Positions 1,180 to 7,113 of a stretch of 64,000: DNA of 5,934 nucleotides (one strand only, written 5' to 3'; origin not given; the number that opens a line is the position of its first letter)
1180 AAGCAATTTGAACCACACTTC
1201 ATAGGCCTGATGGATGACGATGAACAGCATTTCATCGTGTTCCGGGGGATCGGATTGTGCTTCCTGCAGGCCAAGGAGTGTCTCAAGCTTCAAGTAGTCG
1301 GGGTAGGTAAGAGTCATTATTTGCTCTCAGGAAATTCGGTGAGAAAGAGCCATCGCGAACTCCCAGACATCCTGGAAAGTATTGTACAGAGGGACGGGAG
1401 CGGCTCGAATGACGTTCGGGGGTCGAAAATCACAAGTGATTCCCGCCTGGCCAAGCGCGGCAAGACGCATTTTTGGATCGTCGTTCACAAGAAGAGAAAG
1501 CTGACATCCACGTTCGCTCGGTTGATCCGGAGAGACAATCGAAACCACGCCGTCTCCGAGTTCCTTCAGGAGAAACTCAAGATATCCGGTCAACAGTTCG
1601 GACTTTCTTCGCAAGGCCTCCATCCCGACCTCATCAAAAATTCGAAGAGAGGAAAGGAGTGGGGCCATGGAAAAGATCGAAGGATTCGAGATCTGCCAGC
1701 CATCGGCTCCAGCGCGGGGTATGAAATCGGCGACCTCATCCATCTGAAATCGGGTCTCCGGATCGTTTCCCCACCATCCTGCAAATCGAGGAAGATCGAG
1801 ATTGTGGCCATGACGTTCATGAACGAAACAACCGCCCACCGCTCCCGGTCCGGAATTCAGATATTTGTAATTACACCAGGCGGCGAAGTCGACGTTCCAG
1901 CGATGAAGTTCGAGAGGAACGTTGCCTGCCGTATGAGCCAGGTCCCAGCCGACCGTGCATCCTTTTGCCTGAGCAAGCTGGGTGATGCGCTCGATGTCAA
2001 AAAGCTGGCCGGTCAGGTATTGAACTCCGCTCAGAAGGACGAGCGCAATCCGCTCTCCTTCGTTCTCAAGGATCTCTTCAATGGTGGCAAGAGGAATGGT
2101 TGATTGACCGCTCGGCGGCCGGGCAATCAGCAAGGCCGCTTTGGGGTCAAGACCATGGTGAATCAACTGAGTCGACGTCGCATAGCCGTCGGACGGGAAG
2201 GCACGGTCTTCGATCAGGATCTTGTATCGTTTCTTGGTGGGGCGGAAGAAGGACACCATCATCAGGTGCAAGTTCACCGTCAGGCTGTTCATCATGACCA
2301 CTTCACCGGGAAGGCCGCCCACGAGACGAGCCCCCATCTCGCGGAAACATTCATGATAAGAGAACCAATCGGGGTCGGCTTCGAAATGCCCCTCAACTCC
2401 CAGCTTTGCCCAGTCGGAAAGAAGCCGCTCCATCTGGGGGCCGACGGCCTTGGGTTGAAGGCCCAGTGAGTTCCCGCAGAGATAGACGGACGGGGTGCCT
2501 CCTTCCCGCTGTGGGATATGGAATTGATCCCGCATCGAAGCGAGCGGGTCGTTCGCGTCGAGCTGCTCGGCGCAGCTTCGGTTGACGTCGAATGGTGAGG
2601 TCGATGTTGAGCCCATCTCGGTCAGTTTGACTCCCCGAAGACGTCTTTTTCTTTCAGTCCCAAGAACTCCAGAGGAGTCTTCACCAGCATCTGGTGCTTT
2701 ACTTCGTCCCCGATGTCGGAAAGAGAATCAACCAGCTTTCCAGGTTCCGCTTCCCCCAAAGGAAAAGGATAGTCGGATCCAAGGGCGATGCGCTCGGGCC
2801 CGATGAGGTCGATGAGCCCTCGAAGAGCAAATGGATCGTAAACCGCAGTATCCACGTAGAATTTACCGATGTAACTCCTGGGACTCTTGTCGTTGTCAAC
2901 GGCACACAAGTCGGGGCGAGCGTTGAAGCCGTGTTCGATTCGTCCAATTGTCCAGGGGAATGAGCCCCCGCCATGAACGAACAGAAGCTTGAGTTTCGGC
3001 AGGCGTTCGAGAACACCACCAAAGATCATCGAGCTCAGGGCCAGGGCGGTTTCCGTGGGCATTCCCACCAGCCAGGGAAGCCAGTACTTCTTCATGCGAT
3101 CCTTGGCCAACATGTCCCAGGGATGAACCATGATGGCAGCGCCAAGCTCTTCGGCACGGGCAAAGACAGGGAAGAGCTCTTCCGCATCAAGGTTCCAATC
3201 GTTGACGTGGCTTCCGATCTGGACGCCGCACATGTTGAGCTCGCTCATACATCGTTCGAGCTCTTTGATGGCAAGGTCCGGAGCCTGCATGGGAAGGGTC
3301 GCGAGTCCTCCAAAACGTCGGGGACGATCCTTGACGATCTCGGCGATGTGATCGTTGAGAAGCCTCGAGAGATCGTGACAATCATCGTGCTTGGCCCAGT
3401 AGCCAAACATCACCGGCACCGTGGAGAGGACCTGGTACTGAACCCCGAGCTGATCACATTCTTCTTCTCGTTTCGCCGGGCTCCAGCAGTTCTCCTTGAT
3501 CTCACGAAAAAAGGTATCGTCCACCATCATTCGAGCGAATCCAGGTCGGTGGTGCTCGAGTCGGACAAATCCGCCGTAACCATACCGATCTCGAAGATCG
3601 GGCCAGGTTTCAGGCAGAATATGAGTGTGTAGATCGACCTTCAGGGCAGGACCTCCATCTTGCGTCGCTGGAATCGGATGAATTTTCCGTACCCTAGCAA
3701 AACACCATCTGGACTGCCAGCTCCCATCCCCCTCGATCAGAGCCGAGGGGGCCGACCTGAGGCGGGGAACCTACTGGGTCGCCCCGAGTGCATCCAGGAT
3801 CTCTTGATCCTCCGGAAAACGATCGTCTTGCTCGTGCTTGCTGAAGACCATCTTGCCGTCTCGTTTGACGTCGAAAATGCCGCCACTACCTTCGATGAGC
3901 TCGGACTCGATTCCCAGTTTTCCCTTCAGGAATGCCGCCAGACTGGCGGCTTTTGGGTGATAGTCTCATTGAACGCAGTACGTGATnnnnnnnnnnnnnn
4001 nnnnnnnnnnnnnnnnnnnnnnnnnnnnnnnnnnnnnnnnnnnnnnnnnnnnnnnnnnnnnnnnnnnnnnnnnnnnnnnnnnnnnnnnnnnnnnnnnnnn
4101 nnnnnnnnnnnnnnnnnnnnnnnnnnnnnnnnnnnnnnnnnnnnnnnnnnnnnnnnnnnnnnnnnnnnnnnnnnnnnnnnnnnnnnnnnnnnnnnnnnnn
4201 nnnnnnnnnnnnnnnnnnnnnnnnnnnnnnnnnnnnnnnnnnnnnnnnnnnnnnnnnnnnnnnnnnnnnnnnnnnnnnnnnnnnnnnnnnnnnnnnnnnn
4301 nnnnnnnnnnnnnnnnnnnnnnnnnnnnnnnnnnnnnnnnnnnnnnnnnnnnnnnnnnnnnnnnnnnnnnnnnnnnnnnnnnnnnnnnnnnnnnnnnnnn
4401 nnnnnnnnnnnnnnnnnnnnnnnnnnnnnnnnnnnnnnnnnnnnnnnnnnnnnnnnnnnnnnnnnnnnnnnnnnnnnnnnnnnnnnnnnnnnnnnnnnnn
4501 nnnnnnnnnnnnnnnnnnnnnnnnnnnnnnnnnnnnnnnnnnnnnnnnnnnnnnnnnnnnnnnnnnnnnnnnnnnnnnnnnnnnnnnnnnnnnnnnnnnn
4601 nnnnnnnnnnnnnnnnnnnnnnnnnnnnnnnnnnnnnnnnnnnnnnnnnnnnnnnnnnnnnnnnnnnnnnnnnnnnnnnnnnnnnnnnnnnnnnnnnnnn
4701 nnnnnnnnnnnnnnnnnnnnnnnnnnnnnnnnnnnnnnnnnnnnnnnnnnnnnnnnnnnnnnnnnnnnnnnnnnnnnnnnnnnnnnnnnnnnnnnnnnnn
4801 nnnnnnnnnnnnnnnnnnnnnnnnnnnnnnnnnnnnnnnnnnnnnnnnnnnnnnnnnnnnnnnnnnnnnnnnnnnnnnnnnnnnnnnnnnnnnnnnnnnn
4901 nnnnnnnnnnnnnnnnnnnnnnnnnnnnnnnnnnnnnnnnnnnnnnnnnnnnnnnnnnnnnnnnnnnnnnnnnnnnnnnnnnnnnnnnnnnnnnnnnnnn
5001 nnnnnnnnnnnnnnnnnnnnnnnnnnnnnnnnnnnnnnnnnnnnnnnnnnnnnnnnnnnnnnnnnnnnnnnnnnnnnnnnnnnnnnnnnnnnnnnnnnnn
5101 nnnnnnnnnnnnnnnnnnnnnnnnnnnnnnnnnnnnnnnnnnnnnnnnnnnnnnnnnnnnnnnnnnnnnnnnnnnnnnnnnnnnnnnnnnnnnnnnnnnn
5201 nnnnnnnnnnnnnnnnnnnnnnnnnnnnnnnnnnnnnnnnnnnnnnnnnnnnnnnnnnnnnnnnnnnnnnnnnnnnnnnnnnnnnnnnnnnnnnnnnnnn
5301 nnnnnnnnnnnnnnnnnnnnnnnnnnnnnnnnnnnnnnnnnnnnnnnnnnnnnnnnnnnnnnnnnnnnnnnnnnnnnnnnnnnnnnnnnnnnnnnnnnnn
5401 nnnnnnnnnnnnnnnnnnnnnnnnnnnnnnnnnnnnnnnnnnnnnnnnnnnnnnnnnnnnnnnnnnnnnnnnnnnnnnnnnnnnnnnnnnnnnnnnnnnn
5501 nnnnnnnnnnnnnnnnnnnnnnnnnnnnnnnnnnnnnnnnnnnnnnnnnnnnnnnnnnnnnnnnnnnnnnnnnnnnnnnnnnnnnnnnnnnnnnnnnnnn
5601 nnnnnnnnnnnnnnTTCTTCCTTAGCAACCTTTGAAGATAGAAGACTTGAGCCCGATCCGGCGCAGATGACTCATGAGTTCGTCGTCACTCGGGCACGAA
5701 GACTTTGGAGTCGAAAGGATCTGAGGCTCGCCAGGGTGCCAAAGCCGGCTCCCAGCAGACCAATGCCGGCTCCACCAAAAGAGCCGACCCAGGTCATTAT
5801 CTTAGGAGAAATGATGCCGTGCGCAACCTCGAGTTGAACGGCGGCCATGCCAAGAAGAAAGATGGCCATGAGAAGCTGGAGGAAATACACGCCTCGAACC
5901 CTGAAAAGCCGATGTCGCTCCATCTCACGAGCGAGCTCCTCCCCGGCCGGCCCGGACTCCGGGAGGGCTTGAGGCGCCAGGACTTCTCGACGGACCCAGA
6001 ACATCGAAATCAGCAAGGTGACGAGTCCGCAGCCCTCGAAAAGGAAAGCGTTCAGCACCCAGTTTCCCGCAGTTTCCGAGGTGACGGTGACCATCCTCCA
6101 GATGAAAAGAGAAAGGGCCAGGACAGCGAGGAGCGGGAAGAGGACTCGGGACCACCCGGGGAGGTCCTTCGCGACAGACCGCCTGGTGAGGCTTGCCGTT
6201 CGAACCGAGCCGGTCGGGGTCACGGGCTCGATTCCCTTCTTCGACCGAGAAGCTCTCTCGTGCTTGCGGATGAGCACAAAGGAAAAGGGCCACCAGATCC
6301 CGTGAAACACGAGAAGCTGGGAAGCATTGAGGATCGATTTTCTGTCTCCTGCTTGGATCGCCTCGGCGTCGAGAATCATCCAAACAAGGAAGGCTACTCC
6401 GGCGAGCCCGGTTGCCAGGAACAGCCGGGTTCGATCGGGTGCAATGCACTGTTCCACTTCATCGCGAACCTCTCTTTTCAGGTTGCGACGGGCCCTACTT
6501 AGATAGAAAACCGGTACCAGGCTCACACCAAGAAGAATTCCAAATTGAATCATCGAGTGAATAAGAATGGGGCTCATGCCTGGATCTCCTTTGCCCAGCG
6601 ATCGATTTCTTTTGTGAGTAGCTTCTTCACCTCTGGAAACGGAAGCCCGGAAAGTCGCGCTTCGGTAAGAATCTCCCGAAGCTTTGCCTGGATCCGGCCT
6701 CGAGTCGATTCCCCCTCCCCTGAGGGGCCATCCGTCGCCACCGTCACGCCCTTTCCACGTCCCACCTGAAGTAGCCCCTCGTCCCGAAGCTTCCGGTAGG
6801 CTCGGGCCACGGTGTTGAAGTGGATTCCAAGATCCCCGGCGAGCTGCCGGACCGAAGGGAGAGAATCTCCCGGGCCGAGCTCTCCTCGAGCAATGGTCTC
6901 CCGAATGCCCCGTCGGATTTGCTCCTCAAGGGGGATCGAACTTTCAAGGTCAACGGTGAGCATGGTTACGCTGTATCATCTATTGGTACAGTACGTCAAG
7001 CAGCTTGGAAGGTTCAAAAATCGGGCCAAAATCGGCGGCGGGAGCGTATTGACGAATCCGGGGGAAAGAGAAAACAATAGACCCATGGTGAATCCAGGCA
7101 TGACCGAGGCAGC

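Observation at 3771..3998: Unannotated SelW-like selenoprotein gene with in-frame UGA and SECIS-like hairpin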

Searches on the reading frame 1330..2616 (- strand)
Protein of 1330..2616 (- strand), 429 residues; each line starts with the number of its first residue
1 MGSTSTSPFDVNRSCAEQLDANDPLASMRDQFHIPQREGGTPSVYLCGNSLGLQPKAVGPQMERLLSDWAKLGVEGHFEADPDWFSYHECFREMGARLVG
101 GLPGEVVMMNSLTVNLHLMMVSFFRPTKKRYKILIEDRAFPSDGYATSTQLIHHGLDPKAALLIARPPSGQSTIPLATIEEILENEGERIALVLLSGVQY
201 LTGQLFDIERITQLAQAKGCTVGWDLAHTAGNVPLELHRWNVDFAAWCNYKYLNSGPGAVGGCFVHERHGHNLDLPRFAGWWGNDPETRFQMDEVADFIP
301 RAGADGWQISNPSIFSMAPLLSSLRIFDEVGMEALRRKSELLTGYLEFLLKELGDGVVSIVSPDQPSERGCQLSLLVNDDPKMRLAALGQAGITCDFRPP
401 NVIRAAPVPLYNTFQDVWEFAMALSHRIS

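Call 28: search_protein_families(library=pfam, proteins=[window:1330-2616:-])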
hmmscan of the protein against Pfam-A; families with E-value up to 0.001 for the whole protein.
window:1330-2616:- (429 aa): 2 families
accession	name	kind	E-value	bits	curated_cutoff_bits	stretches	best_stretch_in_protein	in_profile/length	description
PF22580.2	KYNU_C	-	9.6e-22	77.3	27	1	335-424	1-90/90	Kynureninase C-terminal domain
PF00266.25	Aminotran_5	-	2.4e-10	40.4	21.5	1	45-358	2-299/371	Aminotransferase class-V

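Call 34: list_cluster_members(proteins=[window:1330-2616:-, window:2625-3530:-, window:538-1317:-, window:49664-51463:-, window:46703-47245:-, window:5675-6577:-, window:6577-6963:-, window:47385-49529:-, window:51606-52727:-, window:3740-3886:-])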
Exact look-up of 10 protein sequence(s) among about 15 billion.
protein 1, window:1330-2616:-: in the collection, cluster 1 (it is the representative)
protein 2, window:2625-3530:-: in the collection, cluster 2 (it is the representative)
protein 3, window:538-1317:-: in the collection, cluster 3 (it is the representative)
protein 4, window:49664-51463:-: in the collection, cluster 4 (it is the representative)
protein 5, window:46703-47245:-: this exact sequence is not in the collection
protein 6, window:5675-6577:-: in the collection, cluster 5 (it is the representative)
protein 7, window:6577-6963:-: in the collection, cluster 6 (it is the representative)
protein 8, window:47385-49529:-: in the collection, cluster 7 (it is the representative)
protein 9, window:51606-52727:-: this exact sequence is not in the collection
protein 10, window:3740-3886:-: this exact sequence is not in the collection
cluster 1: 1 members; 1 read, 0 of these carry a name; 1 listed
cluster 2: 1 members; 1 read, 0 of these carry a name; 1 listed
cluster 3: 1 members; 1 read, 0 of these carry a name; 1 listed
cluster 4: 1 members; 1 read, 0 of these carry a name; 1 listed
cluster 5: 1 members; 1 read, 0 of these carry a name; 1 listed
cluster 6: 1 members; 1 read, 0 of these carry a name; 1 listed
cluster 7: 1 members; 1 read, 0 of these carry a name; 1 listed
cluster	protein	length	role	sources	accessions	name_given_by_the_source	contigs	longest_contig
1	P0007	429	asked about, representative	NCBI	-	-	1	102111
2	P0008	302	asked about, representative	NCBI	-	-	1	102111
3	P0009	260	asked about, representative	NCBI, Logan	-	-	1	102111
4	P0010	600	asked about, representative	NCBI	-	-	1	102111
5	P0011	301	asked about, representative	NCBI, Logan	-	-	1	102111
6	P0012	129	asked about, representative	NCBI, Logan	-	-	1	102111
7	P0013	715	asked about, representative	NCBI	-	-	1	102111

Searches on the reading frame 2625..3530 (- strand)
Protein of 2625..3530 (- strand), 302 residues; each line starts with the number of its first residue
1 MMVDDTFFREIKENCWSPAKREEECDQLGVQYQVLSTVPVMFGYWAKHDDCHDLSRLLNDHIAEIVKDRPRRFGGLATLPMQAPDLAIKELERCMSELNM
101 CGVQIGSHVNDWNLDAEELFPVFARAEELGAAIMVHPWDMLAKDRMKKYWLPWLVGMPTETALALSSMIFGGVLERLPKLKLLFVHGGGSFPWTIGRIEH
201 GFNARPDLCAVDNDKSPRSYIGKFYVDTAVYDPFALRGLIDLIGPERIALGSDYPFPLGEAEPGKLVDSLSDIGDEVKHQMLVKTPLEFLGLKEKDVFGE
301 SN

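Call 28: search_protein_families(library=pfam, proteins=[window:2625-3530:-])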
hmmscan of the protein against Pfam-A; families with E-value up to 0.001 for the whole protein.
window:2625-3530:- (302 aa): 1 family
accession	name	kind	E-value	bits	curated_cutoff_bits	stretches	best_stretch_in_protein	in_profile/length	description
PF04909.20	Amidohydro_2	-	5.1e-44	151.6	26.4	1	14-292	17-289/289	Amidohydrolase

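Call 35: find_encoding_contigs(protein=window:2625-3530:-, flank=3000, max_places=2)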
Protein window:2625-3530:- (302 aa): no gene with exactly this product is on record in the collection.

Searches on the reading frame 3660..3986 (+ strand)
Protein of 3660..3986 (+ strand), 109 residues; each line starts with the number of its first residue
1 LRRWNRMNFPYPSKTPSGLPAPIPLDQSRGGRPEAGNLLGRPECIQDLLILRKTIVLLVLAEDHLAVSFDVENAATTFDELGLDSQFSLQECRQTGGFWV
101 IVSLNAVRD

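Call 70: search_protein_families(library=pfam, proteins=[window:3660-3986:+], max_evalue=1)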
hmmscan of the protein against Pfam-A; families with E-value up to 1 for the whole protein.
window:3660-3986:+ (109 aa): 0 families
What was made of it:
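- Tried and rejected: Overlapping ORFs 3660-3989 (+) and 3737-3886 (-): no family match (call 70).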

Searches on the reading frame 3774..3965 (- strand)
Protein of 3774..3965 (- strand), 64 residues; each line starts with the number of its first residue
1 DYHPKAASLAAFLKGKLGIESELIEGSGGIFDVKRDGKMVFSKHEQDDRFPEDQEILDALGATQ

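Call 57: search_protein_representatives(protein=window:3774-3965:-)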
Query: 64 residues. Proteins with E-value up to 0.001 (for the whole library): 226; up to 1e-10: 5; up to 1e-30: 0. The best 150 are listed.
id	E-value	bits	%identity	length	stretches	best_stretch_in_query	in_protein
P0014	1.5e-13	66.1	56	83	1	1-59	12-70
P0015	3.7e-12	61.7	58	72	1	1-60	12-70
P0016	8.2e-12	60.6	50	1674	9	20-43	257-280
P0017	1.5e-11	59.9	65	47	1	19-61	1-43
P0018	2.1e-11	59.4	52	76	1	2-63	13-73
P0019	1.7e-10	56.5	52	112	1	1-60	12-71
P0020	2.6e-10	55.9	54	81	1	1-60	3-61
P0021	1.6e-09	53.5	50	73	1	1-59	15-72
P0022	1.9e-09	53.2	53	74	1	1-56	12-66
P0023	2.2e-09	53.0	56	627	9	27-42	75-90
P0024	4.8e-09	51.9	40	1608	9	35-63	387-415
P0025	4.9e-09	51.9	56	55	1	10-60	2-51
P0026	5.7e-09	51.7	49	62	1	4-61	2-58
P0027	6.8e-09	51.5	48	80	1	1-61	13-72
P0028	8.3e-09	51.2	54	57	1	6-62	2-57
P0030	1.9e-08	50.1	43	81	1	2-59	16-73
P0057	6.4e-07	45.3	48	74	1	2-60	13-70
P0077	3.7e-06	42.9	44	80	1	2-59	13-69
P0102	1.6e-05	40.9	38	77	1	3-60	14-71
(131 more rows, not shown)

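Call 59: find_encoding_contigs(protein=P0057, flank=500, max_places=2)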
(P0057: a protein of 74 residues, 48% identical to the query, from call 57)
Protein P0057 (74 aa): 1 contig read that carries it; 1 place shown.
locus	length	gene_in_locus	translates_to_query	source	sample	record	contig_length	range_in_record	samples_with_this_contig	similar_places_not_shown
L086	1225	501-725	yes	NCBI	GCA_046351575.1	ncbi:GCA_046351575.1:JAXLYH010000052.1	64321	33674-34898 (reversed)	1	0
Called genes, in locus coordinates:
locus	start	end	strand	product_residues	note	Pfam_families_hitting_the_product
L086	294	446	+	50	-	-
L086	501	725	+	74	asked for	PF10262:Rdx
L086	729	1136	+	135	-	-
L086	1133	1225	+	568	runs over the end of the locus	PF00372:Hemocyanin_M, PF00264:Tyrosinase (faint), PF03723:Hemocyanin_C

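Call 60: find_encoding_contigs(protein=P0077, flank=300, max_places=1)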
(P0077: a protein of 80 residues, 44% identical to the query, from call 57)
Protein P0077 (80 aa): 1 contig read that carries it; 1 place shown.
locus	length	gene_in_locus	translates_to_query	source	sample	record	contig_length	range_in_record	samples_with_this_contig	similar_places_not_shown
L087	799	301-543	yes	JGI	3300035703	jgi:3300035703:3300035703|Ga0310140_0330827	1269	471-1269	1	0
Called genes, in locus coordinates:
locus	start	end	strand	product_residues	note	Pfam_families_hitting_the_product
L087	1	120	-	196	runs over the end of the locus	?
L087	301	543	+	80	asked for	PF10262:Rdx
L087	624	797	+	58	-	?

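Call 61: find_encoding_contigs(protein=P0030, flank=300, max_places=1)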
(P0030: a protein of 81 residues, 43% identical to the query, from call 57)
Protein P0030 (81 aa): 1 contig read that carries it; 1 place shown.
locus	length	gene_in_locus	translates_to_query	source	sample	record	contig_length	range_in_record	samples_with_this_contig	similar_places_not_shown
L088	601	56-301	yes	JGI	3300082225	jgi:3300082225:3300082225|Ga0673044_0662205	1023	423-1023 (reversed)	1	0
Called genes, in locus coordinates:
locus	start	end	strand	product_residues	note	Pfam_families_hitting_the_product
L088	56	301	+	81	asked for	PF10262:Rdx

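Call 62: find_encoding_contigs(protein=P0018, flank=300, max_places=1)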
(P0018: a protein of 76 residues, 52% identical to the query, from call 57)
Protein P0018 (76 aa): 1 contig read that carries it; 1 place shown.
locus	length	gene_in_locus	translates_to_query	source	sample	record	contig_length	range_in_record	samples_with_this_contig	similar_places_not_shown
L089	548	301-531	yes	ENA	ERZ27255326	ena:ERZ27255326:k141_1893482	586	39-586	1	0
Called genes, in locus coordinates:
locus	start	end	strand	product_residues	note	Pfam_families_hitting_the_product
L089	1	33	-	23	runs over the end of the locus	?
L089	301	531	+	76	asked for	PF10262:Rdx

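Call 63: find_encoding_contigs(protein=P0102, flank=300, max_places=1)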
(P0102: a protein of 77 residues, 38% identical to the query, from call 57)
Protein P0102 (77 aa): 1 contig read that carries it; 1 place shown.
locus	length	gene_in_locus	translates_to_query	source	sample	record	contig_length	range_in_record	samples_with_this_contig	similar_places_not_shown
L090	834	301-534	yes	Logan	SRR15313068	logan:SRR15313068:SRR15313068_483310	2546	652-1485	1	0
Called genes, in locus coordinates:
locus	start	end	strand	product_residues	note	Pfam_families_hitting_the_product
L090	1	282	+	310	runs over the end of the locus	?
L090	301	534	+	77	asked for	PF10262:Rdx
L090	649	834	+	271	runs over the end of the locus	PF01875:Memo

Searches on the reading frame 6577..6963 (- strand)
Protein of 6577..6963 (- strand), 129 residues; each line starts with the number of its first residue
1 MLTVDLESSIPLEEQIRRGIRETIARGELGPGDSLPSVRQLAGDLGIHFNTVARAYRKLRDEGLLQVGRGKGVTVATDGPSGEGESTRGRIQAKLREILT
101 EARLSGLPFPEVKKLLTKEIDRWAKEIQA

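Call 28: search_protein_families(library=pfam, proteins=[window:6577-6963:-])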
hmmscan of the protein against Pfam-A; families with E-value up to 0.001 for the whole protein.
window:6577-6963:- (129 aa): 3 families
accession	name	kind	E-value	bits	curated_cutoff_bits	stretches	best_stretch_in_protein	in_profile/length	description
PF00392.27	GntR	-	2.3e-16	59.6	27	1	13-75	2-64/64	Bacterial regulatory proteins, gntR family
PF13730.12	HTH_36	-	3.8e-05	23.8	25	1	32-65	22-55/55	Helix-turn-helix domain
PF13545.12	HTH_Crp_2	-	0.00019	21.7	27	1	37-75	24-61/70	Crp-like helix-turn-helix domain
